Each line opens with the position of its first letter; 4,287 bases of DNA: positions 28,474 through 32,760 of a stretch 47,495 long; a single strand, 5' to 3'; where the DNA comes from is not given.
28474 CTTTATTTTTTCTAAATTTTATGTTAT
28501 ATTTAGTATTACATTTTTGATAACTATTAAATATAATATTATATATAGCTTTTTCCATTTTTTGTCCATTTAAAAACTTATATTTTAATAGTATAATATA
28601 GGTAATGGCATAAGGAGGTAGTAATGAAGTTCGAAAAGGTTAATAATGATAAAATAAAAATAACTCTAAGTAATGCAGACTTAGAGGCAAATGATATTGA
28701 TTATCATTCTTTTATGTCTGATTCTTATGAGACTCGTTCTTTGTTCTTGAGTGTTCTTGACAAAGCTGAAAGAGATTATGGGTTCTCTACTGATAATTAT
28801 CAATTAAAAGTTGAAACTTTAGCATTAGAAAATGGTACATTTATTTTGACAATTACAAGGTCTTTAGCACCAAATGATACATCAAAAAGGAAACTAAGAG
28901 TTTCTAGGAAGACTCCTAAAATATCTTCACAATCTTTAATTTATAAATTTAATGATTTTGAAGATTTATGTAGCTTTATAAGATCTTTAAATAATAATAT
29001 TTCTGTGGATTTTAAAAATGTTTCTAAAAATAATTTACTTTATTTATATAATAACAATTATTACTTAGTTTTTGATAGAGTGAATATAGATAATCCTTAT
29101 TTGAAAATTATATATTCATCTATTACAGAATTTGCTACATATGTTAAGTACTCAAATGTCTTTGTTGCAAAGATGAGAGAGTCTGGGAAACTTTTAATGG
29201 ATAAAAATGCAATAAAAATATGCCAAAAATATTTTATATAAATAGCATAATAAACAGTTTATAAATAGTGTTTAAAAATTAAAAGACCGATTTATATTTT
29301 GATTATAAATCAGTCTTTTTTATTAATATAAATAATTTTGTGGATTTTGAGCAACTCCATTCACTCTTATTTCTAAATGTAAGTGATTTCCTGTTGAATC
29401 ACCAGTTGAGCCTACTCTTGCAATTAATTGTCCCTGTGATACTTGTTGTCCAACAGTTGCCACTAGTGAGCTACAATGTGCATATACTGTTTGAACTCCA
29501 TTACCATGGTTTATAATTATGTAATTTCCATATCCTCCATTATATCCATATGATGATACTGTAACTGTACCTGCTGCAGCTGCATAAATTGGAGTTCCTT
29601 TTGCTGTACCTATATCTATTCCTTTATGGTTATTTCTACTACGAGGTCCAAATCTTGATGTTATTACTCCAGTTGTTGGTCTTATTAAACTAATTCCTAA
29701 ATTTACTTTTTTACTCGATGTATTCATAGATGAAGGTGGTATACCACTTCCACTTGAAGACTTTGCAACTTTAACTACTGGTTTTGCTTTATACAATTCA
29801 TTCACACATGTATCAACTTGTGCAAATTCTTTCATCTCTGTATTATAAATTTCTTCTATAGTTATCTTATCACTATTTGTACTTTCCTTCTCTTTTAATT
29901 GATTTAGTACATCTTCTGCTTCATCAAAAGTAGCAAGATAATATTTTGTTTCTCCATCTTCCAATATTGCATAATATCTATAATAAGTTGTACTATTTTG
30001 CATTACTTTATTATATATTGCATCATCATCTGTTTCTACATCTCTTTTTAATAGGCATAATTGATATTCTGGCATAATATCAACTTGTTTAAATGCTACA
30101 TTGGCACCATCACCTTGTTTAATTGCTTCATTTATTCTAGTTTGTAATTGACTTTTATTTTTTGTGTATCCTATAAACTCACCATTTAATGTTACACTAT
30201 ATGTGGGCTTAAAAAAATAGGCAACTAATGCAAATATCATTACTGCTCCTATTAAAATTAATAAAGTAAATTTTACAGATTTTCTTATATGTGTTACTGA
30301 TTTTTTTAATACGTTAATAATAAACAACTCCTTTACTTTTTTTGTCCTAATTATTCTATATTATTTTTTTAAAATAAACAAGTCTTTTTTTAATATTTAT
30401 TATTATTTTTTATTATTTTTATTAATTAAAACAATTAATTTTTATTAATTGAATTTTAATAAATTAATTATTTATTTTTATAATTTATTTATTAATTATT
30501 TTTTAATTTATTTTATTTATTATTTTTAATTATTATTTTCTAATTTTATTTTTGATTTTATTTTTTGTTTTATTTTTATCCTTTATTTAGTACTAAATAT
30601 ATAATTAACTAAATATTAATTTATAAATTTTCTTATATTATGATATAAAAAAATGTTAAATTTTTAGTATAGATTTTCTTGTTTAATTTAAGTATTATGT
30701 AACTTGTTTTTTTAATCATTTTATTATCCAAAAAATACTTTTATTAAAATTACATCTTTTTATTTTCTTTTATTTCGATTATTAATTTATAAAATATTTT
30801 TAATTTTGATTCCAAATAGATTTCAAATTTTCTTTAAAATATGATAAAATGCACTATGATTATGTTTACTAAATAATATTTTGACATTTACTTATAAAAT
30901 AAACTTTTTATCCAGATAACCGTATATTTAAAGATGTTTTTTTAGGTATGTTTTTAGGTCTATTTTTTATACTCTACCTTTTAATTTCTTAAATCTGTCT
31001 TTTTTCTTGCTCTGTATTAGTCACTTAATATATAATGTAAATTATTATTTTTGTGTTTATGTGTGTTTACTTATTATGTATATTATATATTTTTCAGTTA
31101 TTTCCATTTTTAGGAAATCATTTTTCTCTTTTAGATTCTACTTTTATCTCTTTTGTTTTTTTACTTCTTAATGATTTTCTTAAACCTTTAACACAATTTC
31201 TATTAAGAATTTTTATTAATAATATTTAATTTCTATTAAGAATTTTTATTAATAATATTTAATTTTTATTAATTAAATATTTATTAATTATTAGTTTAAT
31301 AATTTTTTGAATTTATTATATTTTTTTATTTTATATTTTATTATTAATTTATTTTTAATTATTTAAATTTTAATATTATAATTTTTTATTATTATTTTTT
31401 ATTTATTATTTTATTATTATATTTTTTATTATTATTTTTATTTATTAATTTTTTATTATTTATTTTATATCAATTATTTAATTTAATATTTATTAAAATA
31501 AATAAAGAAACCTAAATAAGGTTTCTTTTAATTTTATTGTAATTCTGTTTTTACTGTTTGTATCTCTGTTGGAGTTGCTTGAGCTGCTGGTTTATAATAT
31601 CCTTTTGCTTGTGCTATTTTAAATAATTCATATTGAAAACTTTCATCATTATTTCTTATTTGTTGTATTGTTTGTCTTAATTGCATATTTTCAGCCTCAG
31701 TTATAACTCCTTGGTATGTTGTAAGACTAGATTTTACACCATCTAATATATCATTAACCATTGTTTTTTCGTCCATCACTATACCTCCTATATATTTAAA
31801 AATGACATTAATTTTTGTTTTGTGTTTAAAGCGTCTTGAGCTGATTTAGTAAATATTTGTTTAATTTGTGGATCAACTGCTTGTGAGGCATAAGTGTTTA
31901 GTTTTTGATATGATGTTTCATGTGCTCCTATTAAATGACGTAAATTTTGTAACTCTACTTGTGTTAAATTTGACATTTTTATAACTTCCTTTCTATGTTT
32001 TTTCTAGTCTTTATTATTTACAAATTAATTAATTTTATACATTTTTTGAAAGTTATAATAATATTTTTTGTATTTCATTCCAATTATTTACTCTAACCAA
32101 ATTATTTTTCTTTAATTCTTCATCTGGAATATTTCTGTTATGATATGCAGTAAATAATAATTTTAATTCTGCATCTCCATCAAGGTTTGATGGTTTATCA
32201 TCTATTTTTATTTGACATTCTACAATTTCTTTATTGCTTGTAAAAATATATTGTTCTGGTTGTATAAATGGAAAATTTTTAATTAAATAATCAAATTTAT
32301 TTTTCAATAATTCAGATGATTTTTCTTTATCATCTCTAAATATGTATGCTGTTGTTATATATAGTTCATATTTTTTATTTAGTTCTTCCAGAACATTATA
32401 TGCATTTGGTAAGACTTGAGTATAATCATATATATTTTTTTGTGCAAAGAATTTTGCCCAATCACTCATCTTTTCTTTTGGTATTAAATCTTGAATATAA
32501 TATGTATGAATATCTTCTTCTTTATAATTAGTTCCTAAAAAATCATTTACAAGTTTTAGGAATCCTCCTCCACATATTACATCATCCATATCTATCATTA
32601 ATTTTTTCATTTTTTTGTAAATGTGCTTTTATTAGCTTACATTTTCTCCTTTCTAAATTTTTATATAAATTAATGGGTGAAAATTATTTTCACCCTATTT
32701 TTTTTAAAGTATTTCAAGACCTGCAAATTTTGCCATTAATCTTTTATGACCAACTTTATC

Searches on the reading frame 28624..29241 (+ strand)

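Call 11: search_protein_families(library=pfam, proteins=[window:28624-29241:+], max_evalue=0.001)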
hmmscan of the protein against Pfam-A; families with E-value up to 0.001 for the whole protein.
window:28624-29241:+ (205 aa): 1 family
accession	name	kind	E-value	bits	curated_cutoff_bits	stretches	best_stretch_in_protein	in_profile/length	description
PF05389.17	MecA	-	3.9e-33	115.4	22.5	2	1-89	1-89/221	Negative regulator of genetic competence (MecA)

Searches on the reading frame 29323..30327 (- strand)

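Call 11: search_protein_families(library=pfam, proteins=[window:29323-30327:-], max_evalue=0.001)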
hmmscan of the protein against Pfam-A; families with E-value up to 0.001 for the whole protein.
window:29323-30327:- (334 aa): 1 family
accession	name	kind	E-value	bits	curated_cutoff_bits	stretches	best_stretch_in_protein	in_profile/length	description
PF01551.29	Peptidase_M23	-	5.3e-34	116.7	28.7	1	233-329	2-96/96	Peptidase family M23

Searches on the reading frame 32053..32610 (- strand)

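Call 11: search_protein_families(library=pfam, proteins=[window:32053-32610:-], max_evalue=0.001)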
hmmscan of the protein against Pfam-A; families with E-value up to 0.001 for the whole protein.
window:32053-32610:- (185 aa): 1 family
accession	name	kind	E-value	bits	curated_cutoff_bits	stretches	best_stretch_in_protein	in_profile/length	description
PF06941.18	NT5C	-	1.2e-19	71.3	24.8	1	4-184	4-174/180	5' nucleotidase, deoxy (Pyrimidine), cytosolic type C protein (NT5C)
